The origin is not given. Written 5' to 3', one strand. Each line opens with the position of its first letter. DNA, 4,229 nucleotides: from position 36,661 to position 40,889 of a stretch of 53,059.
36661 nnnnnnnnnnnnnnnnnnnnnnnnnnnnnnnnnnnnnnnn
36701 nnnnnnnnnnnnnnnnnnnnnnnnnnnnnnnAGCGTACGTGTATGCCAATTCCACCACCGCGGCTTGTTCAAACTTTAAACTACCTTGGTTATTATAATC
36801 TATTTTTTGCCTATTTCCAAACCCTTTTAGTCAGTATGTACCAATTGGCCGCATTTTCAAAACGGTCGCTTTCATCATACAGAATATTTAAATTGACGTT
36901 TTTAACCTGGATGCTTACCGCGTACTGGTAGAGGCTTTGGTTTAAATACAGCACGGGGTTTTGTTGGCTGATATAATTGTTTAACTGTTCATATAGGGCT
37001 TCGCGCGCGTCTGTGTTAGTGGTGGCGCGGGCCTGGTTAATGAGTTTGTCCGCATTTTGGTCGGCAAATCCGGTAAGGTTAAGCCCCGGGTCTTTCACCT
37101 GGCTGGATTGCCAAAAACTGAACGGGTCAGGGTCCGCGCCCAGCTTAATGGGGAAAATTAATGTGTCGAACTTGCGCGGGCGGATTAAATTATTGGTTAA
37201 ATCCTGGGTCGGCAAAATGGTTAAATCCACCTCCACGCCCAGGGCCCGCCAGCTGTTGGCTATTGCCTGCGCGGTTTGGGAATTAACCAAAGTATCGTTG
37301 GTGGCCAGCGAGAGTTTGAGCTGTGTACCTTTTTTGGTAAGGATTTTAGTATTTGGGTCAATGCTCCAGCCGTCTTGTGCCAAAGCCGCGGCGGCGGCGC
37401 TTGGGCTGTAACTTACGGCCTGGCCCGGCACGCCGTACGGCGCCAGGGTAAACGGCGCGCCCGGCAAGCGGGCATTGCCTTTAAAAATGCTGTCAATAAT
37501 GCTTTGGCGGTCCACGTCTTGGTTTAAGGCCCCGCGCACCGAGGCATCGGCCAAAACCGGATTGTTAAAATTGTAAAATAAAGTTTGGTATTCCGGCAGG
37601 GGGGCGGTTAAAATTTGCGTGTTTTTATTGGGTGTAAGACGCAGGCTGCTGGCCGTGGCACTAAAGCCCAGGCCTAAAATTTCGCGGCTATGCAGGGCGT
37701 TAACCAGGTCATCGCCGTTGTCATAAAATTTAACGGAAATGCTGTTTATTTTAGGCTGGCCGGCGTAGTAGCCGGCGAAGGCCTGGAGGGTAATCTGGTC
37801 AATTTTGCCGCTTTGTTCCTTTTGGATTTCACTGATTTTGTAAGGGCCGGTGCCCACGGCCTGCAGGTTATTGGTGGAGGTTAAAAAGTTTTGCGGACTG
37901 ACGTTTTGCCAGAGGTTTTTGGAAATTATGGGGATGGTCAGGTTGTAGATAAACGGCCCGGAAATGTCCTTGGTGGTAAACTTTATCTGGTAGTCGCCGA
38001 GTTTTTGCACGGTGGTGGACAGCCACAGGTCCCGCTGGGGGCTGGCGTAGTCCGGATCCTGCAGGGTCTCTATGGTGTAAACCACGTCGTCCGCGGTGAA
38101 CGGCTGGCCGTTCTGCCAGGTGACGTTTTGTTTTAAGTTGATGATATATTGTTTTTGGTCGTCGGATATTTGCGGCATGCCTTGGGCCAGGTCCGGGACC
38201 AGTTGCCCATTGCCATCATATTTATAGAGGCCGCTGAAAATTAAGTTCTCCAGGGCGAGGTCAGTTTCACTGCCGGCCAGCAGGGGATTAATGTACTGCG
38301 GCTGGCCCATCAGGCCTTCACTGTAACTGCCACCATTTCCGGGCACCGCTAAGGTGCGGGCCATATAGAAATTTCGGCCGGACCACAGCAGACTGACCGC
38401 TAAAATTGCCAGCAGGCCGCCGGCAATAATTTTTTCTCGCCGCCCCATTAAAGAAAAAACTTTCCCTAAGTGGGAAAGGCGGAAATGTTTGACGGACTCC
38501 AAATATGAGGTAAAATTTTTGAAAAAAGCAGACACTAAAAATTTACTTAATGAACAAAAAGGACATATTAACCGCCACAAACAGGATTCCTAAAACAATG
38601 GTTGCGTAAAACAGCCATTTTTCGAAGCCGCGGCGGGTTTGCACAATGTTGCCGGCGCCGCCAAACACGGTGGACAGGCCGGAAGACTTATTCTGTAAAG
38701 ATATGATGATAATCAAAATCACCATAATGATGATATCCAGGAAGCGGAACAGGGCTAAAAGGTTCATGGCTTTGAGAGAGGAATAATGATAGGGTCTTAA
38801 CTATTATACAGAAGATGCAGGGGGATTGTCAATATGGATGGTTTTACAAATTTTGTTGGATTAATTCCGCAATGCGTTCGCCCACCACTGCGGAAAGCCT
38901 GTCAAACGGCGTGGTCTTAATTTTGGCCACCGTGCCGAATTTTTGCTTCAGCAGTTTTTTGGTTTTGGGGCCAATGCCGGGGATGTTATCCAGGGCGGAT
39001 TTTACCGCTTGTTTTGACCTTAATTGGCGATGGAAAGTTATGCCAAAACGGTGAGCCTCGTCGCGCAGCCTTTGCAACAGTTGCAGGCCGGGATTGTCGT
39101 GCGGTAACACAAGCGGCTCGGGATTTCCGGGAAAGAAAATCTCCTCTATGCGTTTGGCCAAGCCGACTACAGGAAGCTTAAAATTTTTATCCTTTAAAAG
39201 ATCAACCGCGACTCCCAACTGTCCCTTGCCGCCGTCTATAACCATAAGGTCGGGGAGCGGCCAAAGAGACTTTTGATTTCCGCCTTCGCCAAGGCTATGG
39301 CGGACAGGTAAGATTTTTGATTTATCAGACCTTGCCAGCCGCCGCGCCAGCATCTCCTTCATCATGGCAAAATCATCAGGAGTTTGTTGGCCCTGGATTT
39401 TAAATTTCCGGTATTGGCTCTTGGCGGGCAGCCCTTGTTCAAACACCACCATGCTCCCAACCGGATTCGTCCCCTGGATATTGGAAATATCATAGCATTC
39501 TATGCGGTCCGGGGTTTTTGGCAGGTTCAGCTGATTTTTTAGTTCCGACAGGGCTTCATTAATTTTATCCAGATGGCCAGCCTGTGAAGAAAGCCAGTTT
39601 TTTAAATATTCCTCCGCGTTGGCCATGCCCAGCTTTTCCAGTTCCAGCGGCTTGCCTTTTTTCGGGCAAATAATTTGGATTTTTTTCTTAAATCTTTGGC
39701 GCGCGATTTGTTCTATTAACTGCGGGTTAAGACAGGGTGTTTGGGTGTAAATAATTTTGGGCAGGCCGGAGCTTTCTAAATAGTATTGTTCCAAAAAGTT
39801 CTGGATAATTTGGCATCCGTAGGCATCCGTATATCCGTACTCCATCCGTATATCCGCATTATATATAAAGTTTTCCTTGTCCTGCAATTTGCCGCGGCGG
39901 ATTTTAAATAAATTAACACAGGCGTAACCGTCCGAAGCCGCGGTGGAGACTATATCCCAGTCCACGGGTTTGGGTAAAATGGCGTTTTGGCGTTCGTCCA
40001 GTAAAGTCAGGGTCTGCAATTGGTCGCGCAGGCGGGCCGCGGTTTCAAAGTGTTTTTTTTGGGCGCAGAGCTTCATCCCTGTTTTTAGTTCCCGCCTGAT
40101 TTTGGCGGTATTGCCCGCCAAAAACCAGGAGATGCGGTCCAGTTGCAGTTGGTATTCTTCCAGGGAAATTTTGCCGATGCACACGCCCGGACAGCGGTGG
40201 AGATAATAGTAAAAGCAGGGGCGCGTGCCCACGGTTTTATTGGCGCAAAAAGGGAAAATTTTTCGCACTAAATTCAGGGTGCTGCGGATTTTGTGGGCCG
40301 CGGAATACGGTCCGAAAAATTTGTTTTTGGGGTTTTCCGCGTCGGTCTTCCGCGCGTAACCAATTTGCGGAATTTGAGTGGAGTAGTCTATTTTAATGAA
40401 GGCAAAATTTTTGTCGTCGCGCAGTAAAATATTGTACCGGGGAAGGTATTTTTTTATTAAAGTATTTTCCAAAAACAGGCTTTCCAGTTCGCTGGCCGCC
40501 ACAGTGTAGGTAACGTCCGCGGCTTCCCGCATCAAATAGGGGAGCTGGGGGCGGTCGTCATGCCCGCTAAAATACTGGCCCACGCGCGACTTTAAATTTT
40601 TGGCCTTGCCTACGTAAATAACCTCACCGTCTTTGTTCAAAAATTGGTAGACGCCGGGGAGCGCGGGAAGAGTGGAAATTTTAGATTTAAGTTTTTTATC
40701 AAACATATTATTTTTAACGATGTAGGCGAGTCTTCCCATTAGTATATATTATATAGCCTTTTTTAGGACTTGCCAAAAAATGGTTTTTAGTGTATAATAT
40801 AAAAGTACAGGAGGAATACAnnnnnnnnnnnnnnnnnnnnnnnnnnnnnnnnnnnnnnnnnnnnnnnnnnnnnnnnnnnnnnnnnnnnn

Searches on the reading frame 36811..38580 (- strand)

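Call 85: search_protein_families(library=pfam, proteins=[window:36811-38580:-], max_evalue=0.00001)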
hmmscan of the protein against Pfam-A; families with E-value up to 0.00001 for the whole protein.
window:36811-38580:- (589 aa): 1 family
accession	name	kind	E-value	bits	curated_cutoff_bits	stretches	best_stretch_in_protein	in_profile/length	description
PF00496.27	SBP_bac_5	-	1.7e-64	218.7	32.4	1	127-490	2-357/368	Bacterial extracellular solute-binding proteins, family 5 Middle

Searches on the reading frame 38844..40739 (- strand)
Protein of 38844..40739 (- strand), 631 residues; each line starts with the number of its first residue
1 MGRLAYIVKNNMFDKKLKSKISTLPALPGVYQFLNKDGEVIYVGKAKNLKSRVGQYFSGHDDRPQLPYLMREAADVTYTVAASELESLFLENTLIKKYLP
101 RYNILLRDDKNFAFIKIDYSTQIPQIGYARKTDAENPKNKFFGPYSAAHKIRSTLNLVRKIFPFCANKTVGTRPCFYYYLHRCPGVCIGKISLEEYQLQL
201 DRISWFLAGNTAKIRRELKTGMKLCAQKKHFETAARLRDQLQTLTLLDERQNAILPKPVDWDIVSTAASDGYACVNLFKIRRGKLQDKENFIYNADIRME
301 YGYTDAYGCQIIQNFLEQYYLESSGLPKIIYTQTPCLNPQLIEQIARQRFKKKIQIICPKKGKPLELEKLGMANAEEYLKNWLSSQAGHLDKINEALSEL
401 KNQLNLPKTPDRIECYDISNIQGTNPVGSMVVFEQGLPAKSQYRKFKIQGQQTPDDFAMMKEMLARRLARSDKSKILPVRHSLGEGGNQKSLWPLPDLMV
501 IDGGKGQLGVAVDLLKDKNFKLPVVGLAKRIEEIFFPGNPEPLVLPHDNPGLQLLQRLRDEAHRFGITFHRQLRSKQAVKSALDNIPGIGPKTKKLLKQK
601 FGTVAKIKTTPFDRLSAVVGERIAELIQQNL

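Call 85: search_protein_families(library=pfam, proteins=[window:38844-40739:-], max_evalue=0.00001)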
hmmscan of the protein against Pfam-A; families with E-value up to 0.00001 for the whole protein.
window:38844-40739:- (631 aa): 4 families
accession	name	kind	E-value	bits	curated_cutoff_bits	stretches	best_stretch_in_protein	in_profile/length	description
PF08459.17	UvrC_RNaseH_dom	-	3.6e-54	183.4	22.3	1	402-567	2-159/159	UvrC RNAse H endonuclease domain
PF22920.2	UvrC_RNaseH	-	2.1e-19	70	24.3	1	260-381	1-115/116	UvrC Ribonuclease H-like domain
PF01541.30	GIY-YIG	-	2e-09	38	22.6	1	29-103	3-78/78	GIY-YIG catalytic domain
PF14520.12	HHH_5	-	8.6e-07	29.8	27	1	582-628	3-52/57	Helix-hairpin-helix domain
